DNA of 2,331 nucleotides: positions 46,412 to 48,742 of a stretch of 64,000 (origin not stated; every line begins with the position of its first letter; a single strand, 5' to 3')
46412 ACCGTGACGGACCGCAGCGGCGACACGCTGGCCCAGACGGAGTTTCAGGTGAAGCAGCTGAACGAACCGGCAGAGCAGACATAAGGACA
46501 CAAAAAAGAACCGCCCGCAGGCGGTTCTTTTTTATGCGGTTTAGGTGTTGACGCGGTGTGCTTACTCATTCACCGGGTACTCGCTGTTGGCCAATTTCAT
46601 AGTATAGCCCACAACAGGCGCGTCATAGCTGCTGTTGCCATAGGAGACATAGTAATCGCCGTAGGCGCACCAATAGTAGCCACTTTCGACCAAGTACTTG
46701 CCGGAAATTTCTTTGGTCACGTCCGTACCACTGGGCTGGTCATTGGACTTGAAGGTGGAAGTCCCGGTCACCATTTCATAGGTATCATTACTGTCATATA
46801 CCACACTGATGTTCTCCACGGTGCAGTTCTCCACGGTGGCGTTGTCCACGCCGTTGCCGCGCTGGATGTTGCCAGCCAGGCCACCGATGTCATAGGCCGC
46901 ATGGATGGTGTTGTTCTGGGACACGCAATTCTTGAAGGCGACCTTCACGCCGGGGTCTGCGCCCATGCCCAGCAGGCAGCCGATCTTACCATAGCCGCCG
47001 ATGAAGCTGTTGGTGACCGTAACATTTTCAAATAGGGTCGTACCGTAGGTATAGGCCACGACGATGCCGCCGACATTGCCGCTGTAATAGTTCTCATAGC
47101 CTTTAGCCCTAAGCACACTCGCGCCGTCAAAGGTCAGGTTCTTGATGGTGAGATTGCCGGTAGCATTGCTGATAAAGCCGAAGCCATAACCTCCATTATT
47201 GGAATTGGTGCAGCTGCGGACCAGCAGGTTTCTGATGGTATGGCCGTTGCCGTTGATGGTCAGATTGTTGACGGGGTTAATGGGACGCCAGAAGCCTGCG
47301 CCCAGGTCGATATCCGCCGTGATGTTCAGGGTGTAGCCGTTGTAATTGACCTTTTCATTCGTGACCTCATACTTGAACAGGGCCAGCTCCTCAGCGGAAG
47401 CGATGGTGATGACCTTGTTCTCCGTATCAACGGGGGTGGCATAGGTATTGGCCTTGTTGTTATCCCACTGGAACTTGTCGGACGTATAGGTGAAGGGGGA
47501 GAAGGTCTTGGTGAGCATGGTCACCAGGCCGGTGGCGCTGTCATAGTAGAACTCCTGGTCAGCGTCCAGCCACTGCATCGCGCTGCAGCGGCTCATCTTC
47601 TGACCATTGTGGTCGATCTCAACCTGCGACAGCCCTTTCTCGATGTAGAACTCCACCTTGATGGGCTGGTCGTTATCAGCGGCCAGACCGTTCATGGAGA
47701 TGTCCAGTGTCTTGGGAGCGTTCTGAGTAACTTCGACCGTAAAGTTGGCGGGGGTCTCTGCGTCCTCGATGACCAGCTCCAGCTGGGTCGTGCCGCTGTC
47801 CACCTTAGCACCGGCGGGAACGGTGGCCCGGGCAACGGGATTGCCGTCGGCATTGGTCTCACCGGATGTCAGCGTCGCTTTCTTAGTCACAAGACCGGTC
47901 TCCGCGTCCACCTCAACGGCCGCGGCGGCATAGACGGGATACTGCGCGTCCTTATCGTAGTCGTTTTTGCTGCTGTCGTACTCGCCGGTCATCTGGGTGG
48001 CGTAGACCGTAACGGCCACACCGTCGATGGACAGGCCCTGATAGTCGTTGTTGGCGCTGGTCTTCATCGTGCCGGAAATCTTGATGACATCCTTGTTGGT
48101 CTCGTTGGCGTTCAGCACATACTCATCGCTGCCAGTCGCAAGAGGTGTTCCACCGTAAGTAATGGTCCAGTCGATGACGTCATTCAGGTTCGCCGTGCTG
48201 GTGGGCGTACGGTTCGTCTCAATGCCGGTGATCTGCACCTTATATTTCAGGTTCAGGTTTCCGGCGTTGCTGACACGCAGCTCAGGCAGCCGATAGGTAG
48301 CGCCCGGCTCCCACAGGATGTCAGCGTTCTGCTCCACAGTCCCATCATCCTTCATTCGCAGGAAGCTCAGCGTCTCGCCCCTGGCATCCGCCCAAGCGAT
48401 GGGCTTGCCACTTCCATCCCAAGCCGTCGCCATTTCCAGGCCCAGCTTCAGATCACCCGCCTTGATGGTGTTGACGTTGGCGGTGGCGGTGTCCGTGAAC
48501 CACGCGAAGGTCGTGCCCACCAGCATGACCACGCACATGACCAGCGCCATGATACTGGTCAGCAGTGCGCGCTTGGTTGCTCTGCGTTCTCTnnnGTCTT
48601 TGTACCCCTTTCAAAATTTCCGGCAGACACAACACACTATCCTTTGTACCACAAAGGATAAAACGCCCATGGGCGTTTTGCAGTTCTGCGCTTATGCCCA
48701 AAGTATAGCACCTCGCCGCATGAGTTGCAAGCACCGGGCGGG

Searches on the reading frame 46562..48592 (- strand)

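Call 32: search_protein_families(library=ncbifam, proteins=[window:46562-48592:-], max_evalue=0.01)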
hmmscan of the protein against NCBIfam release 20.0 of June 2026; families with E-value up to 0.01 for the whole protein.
window:46562-48592:- (676 aa): 1 family
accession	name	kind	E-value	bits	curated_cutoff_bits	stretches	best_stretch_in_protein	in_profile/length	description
TIGR04088.1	cognate_SipW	domain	8.6e-08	32.1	19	1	15-48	1-34/34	SipW-dependent-type signal peptide-containing protein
